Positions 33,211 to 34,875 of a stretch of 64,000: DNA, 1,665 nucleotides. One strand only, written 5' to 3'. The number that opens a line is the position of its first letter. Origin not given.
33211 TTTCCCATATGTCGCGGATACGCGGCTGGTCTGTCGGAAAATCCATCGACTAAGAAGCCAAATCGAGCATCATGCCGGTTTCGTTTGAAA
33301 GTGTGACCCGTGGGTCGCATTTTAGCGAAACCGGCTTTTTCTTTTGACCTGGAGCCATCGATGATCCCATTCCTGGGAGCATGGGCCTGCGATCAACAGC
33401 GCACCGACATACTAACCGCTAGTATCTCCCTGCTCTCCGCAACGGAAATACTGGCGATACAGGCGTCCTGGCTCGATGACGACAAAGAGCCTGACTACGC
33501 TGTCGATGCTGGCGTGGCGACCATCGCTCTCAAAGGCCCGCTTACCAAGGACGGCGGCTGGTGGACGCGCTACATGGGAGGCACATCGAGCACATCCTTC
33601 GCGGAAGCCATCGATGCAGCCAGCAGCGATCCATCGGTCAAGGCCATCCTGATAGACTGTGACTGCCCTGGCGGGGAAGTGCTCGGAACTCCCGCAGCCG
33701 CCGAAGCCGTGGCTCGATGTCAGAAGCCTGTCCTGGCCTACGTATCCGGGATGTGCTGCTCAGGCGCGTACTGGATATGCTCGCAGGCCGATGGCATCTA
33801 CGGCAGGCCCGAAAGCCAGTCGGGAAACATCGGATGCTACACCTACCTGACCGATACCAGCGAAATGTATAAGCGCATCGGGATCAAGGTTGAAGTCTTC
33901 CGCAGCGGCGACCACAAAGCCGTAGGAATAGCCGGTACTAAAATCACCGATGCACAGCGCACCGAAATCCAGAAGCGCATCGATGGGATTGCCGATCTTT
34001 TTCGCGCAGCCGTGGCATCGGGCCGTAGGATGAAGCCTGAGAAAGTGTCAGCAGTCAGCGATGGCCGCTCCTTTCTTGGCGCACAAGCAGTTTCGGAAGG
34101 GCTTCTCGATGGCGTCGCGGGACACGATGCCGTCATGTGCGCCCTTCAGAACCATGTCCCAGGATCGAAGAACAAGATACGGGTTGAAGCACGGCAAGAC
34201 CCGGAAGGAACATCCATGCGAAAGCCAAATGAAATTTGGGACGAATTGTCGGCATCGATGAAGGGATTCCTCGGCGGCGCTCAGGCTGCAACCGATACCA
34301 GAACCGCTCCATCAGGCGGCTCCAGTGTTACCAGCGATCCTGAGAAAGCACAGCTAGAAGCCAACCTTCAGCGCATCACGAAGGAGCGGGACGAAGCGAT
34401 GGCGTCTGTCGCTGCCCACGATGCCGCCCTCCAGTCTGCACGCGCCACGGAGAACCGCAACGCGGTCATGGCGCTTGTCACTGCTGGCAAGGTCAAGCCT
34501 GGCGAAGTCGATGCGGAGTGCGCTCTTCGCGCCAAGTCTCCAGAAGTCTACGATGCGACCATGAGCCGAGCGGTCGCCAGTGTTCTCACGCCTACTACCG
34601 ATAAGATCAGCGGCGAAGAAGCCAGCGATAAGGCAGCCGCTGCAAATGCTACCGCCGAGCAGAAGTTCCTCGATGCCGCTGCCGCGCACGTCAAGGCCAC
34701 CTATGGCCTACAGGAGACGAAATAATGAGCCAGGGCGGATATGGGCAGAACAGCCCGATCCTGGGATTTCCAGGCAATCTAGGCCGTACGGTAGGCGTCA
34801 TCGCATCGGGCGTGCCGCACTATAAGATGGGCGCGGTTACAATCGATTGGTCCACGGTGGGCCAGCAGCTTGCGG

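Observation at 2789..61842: Genome-wide start-associated palindrome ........-NN-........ marking the first gene of modules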

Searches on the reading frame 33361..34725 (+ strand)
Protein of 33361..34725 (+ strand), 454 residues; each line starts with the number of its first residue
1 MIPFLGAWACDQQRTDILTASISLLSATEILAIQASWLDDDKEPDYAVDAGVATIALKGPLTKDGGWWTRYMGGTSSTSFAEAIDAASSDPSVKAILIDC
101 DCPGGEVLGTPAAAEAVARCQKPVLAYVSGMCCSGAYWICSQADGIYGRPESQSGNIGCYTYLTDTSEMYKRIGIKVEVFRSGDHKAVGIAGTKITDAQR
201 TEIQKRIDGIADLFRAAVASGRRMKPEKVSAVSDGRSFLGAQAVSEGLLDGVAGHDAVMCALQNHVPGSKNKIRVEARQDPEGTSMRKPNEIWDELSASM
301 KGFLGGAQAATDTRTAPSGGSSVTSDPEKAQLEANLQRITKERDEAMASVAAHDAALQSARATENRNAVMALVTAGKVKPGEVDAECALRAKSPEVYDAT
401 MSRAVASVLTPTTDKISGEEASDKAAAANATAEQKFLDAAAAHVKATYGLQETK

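Call 10: search_protein_families(library=phrogs, proteins=[window:33361-34725:+], max_evalue=0.01)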
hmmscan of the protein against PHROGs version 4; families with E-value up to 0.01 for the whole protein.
window:33361-34725:+ (454 aa): 7 families
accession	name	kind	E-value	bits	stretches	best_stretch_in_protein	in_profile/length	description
phrog_53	-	head and packaging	1.4e-60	207.1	1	41-442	65-425/583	head maturation protease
phrog_33023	-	unknown function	1.8e-25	90.7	1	51-360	67-387/507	-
phrog_4759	-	unknown function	3.7e-12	47.4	1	25-171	52-203/209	-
phrog_94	-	head and packaging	1.6e-08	35.5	1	47-153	75-177/622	head maturation protease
phrog_1684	-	head and packaging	2.2e-05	25.1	0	222-315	171-265/284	head maturation protease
phrog_24209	-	unknown function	5.4e-05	24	1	85-120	12-47/49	-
phrog_1827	-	other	0.0045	17.3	1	96-145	55-104/202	ATP-dependent protease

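Call 11: search_protein_families(library=pfam, proteins=[window:33361-34725:+], max_evalue=0.01)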
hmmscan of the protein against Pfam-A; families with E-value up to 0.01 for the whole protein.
window:33361-34725:+ (454 aa): 3 families
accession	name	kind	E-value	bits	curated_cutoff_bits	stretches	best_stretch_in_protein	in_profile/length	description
PF01343.23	Peptidase_S49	-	9.8e-32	110.5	24.9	1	121-264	6-149/154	Peptidase family S49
PF25145.1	NfeD1b_N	-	9.6e-06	25.7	40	1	83-156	22-94/189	NfeD1b, N-terminal domain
PF00574.28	CLP_protease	-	0.005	17.2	20.2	0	89-141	42-94/182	Clp protease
